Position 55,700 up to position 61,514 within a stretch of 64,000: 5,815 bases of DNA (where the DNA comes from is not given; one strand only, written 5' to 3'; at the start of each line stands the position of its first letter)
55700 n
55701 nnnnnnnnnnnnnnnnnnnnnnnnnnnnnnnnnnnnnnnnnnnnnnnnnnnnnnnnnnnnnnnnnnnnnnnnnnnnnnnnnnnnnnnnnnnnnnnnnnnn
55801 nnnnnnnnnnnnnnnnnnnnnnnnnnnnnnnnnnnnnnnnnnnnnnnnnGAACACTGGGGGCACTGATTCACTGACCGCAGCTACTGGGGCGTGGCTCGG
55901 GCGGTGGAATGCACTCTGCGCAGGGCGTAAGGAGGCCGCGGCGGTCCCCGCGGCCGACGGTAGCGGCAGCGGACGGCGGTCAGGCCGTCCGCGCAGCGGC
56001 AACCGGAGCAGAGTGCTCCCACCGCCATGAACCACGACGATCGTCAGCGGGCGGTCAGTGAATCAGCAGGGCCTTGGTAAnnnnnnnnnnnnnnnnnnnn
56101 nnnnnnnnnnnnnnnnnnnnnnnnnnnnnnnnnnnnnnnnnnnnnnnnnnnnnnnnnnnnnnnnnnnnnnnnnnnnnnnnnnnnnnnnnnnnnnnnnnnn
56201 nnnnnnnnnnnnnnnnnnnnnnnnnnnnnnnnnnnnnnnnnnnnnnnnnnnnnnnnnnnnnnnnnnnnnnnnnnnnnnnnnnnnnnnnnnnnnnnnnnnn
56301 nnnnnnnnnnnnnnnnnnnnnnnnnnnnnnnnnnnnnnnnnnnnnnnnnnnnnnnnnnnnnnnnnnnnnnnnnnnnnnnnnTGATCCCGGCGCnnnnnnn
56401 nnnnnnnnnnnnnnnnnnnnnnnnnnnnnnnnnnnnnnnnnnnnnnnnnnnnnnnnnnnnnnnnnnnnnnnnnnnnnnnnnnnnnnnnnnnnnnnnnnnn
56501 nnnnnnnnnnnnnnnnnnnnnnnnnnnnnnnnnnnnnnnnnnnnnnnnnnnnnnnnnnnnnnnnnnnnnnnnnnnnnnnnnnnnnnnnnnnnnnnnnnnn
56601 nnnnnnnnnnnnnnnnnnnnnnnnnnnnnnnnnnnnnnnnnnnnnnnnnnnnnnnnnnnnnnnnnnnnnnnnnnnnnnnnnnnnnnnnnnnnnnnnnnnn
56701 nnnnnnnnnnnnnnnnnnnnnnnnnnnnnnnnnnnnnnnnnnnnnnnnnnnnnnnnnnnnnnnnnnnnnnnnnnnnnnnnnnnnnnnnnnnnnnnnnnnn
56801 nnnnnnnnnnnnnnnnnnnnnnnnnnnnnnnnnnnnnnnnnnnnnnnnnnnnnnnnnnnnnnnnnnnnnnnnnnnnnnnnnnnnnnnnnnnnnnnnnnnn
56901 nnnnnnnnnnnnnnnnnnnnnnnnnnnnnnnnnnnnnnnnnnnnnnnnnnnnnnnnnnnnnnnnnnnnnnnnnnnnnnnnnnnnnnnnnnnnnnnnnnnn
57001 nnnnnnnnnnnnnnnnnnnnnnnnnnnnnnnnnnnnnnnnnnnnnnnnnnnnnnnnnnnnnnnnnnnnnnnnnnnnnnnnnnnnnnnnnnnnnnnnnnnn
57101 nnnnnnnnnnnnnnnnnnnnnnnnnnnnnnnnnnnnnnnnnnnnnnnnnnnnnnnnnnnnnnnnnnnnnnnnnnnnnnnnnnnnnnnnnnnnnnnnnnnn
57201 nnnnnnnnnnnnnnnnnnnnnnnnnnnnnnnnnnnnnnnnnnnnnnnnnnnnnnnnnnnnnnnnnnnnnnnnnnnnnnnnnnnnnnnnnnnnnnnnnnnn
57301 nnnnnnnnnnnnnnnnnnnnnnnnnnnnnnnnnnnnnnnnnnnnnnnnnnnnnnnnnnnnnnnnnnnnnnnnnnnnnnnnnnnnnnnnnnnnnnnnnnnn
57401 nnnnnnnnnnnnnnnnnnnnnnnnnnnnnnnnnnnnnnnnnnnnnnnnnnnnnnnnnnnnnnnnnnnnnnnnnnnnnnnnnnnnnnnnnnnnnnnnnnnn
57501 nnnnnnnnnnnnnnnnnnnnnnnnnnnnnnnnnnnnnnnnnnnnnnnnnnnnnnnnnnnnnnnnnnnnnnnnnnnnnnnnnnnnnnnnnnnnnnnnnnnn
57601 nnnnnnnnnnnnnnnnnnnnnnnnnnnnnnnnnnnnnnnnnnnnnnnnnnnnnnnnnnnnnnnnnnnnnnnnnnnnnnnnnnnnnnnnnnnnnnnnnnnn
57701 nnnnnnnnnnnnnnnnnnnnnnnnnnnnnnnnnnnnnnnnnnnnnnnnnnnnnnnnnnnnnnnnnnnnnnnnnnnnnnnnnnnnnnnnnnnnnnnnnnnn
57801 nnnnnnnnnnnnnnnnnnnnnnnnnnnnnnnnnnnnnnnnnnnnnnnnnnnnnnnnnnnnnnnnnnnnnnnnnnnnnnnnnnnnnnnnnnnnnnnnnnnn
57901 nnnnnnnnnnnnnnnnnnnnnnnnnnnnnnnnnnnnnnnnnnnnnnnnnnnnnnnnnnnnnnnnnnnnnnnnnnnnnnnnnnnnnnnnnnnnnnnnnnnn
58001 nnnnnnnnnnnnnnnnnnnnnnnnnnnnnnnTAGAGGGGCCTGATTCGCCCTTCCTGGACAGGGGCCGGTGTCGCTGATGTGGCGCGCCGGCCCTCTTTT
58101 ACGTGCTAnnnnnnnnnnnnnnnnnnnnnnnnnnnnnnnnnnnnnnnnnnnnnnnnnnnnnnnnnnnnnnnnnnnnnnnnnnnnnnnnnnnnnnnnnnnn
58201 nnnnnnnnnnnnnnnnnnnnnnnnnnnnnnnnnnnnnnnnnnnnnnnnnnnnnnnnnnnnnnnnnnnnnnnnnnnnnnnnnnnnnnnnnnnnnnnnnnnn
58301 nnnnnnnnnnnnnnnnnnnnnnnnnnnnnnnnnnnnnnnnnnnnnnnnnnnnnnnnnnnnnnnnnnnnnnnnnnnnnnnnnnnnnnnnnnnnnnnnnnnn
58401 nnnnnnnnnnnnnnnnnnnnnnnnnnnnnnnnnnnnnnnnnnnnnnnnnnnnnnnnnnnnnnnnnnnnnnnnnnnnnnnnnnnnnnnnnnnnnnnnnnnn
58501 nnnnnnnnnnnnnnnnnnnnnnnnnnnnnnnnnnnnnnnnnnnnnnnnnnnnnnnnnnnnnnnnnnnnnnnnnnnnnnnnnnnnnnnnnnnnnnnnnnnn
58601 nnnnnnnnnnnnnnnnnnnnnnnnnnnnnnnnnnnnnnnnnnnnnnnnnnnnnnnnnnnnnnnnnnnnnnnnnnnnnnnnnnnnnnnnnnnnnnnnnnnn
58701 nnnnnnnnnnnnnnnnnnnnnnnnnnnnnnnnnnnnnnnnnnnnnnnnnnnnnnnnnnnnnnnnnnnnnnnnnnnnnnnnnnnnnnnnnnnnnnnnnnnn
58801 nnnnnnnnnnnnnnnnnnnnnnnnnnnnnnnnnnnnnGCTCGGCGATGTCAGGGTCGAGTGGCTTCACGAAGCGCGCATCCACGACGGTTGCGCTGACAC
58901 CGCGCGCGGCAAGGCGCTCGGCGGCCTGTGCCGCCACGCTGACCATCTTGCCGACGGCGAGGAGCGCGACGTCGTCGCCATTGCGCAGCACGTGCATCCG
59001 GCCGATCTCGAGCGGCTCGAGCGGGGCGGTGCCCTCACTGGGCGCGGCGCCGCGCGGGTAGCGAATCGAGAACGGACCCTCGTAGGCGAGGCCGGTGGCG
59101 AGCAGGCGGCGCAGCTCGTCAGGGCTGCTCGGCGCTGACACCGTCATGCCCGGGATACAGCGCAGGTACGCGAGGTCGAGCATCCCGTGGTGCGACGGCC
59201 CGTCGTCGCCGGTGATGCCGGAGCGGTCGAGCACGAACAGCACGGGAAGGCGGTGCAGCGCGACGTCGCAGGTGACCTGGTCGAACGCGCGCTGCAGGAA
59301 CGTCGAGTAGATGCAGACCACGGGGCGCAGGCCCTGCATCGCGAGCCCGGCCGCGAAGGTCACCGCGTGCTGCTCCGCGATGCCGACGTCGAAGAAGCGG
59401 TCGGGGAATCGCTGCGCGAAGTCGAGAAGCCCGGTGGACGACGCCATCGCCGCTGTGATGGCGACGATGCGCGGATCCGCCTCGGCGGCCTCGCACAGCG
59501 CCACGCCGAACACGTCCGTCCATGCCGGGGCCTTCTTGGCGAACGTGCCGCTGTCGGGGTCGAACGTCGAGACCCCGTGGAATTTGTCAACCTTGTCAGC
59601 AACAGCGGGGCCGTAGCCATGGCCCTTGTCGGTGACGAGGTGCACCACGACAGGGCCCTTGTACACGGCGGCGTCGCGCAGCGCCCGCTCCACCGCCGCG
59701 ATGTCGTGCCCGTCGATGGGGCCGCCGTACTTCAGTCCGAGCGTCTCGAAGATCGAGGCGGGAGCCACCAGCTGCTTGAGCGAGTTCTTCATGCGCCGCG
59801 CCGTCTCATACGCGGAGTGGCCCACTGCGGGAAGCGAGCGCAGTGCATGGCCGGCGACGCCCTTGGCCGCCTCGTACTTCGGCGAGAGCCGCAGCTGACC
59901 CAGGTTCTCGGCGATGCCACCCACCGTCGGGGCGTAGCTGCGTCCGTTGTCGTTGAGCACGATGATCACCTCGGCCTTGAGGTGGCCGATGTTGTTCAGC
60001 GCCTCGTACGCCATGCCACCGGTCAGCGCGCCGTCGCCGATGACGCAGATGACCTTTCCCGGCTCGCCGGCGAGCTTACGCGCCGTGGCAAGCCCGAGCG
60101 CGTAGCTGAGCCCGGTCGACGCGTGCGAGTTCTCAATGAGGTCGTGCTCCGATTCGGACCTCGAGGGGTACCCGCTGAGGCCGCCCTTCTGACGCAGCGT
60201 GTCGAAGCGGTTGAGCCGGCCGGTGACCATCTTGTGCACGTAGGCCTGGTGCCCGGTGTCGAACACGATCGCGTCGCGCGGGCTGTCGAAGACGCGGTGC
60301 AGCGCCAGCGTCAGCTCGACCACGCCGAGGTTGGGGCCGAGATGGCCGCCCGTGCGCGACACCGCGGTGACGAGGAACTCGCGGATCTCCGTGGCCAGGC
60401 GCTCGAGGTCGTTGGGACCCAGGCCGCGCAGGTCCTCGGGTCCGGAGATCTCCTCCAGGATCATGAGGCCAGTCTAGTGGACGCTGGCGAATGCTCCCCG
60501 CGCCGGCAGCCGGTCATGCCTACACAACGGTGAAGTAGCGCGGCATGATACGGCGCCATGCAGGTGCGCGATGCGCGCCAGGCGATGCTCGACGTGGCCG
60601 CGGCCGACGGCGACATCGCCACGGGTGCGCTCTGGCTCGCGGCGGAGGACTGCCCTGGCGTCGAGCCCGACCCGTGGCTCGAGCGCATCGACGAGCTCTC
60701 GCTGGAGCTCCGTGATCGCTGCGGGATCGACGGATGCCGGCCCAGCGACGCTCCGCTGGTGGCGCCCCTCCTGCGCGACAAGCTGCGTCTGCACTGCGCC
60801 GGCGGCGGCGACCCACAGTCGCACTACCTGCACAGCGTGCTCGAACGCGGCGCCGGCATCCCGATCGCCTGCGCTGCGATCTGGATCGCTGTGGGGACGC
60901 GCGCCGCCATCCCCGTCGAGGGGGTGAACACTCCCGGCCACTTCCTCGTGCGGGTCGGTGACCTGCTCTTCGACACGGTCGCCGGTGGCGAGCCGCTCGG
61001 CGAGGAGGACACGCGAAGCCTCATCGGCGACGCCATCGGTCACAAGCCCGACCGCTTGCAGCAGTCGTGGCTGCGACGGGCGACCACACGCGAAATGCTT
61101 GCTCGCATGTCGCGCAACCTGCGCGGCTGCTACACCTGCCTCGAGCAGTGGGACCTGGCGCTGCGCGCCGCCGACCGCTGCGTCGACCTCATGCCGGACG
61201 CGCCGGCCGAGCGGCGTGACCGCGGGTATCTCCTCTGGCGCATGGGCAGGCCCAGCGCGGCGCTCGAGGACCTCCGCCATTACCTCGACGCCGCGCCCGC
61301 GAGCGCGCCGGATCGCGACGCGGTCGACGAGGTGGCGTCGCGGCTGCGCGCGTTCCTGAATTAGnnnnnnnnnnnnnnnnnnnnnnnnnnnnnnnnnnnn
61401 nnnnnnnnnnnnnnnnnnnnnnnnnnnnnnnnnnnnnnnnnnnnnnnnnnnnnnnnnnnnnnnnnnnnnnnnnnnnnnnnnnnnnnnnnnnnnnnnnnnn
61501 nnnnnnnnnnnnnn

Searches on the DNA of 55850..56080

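Call 57: search_rna_families(source=window, start=55850, end=56080, threshold=evalue, max_evalue=1)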
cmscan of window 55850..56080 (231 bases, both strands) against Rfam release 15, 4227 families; matches with E-value up to 1: 1.
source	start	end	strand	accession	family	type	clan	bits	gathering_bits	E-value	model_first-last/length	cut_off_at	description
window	55914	55934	+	RF03156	L31-Firmicutes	Cis-reg; leader;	CL00118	22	33.3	0.012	1-32/32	no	L31-Firmicutes ribosomal protein leader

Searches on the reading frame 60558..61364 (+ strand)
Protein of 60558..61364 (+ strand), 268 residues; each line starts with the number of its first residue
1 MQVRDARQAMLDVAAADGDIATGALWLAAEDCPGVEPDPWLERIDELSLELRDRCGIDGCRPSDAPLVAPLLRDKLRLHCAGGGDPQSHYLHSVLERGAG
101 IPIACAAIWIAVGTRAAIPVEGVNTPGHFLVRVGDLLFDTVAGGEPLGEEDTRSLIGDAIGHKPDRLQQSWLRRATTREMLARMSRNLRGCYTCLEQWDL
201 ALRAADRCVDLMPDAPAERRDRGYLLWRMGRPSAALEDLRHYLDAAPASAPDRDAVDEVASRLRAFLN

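Call 22: search_protein_families(library=pfam, proteins=[window:60558-61364:+], max_evalue=0.01)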
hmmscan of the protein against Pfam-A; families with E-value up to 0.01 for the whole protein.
window:60558-61364:+ (268 aa): 4 families
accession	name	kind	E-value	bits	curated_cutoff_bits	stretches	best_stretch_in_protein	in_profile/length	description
PF13369.12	Transglut_core2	-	7.9e-23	81.1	23.5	1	41-185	4-154/155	Transglutaminase-like superfamily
PF13371.12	TPR_9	-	1.5e-16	60.5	35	1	188-259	1-71/73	Tetratricopeptide repeat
PF07719.23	TPR_2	-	0.0019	18.6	27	0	221-247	6-32/34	Tetratricopeptide repeat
PF13424.12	TPR_12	-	0.0078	16.8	30.1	0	182-247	3-76/77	Tetratricopeptide repeat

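Call 31: find_homologous_proteins(query=window:60558-61364:+, max_evalue=1e-30)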
Query window:60558-61364:+ (268 aa): 235 proteins with E <= 1e-30 among 8000 candidates; the best 120 are listed.
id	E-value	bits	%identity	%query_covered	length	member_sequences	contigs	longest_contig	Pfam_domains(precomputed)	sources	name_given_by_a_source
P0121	1.6e-176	603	100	100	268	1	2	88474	PF13369.13,PF13371.13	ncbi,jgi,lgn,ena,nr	ncbi:MAG: tetratricopeptide repeat protein [Candidatus Dormibacteraeota bacterium]|nr:tetratricopept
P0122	2.3e-154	531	88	100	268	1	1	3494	PF13369.13,PF13371.13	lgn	-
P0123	7.8e-148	509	85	100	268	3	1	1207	PF13369.13,PF13371.13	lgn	-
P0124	1.1e-137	476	79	100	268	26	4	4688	PF13369.13,PF13371.13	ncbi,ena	ncbi:MAG TPA: tetratricopeptide repeat protein [Candidatus Dormibacteraeota bacterium]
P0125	1.8e-130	452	76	100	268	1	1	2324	PF13369.13,PF13371.13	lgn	-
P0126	5.8e-130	451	76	100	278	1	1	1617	PF13369.13,PF13371.13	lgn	-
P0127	5.0e-124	431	73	100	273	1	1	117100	PF13369.13,PF13371.13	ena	-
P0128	1.5e-123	430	71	98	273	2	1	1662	PF13369.13,PF13371.13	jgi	jgi:regulator of sirC expression with transglutaminase-like and TPR domain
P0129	8.5e-123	427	72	100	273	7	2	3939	PF13369.13,PF13371.13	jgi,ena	-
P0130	1.5e-122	426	72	100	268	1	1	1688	PF13369.13,PF13371.13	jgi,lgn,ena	-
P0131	7.0e-122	424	72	100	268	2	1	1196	PF13369.13,PF13371.13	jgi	-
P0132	2.6e-121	422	71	100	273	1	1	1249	PF13369.13,PF13371.13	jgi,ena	-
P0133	4.2e-121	422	71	100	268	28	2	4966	PF13369.13,PF13371.13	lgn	-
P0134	5.0e-121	421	71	100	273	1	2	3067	PF13369.13,PF13371.13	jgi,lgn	jgi:regulator of sirC expression with transglutaminase-like and TPR domain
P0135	5.0e-121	421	70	100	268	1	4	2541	PF13369.13,PF13371.13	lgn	-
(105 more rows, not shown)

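Call 32: find_encoding_contigs(protein=P0122, flank=10000, max_places=3)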
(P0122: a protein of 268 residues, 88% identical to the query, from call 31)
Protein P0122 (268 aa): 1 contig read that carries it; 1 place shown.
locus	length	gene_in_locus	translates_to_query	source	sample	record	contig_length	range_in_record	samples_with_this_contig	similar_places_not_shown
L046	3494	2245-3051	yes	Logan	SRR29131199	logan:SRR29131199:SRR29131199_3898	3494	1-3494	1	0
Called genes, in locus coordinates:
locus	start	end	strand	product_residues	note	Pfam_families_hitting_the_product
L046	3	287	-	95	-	?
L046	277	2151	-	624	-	PF13292:DXP_synthase_N, PF00676:E1_dh (weak), PF02775:TPP_enzyme_C (faint), PF02779:Transket_pyr, PF02780:Transketolase_C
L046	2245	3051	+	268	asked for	PF13369:Transglut_core2, PF13371:TPR_9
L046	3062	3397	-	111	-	-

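Call 33: find_encoding_contigs(protein=P0124, flank=10000, max_places=4)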
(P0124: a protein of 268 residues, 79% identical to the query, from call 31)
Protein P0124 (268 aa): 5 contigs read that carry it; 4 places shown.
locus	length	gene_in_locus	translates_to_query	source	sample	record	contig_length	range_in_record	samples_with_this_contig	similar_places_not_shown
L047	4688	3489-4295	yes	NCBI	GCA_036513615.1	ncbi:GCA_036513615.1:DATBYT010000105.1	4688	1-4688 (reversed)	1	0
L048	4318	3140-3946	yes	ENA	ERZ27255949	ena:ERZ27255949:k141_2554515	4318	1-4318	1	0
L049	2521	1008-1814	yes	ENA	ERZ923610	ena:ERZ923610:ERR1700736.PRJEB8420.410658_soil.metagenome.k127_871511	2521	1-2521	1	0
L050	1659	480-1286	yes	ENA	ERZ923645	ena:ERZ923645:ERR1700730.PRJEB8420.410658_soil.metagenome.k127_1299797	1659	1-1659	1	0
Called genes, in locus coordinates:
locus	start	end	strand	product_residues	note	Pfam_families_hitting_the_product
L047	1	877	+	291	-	PF00120:Gln-synt_C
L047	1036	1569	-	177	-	PF00583:Acetyltransf_1, PF21926:FeeM (faint), PF13673:Acetyltransf_10, PF13508:Acetyltransf_7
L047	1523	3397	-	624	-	PF13292:DXP_synthase_N, PF00676:E1_dh (faint), PF02775:TPP_enzyme_C (faint), PF02779:Transket_pyr, PF02780:Transketolase_C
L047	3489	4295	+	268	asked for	PF13369:Transglut_core2, PF13371:TPR_9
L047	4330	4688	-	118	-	?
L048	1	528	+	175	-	?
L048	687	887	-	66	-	-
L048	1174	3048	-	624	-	PF13292:DXP_synthase_N, PF00676:E1_dh (faint), PF02775:TPP_enzyme_C (faint), PF02779:Transket_pyr, PF02780:Transketolase_C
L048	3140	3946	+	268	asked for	PF13369:Transglut_core2, PF13371:TPR_9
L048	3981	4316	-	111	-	?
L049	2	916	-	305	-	?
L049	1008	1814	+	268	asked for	PF13369:Transglut_core2, PF13371:TPR_9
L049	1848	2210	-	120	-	-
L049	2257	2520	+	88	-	?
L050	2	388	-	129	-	?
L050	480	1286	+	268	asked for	PF13369:Transglut_core2, PF13371:TPR_9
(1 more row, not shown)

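Call 34: find_encoding_contigs(protein=P0127, flank=10000, max_places=2)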
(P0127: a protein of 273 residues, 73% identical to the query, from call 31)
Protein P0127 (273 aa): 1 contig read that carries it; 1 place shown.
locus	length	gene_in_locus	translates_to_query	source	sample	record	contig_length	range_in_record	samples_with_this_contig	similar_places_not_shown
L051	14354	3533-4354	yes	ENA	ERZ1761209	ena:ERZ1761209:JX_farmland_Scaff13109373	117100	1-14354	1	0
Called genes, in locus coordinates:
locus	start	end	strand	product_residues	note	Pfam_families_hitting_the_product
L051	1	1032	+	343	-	?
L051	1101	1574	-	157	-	PF00583:Acetyltransf_1, PF21926:FeeM (faint), PF13673:Acetyltransf_10, PF13508:Acetyltransf_7, PF08445:FR47 (weak)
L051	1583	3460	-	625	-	PF13292:DXP_synthase_N, PF02775:TPP_enzyme_C (faint), PF02779:Transket_pyr, PF02780:Transketolase_C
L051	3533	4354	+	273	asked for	PF13369:Transglut_core2, PF13371:TPR_9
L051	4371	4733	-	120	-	-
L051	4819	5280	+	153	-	PF00578:AhpC-TSA, PF08534:Redoxin, PF13911:AhpC-TSA_2 (weak)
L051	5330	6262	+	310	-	PF00142:Fer4_NifH (weak), PF01656:CbiA, PF02374:ArsA_ATPase, PF09140:MipZ (weak), PF10609:ParA (weak), PF13614:AAA_31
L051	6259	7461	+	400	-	PF01656:CbiA, PF02374:ArsA_ATPase, PF10609:ParA (faint), PF13614:AAA_31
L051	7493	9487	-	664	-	-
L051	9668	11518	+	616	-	PF00501:AMP-binding, PF23562:AMP-binding_C_3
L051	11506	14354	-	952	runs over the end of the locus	PF02463:SMC_N (faint), PF13175:AAA_15 (weak), PF13476:AAA_23, PF13514:AAA_27, PF13555:AAA_29 (weak)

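Call 81: find_encoding_contigs(protein=P0123, flank=3000, max_places=3)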
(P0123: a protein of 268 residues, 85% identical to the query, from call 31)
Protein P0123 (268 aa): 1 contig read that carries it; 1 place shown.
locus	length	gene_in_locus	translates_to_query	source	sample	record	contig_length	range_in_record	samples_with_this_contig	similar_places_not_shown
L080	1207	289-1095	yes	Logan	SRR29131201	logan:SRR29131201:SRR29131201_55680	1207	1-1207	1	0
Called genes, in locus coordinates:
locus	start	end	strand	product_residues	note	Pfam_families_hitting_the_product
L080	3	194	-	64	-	?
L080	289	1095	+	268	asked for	PF13369:Transglut_core2, PF13371:TPR_9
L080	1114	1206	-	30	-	?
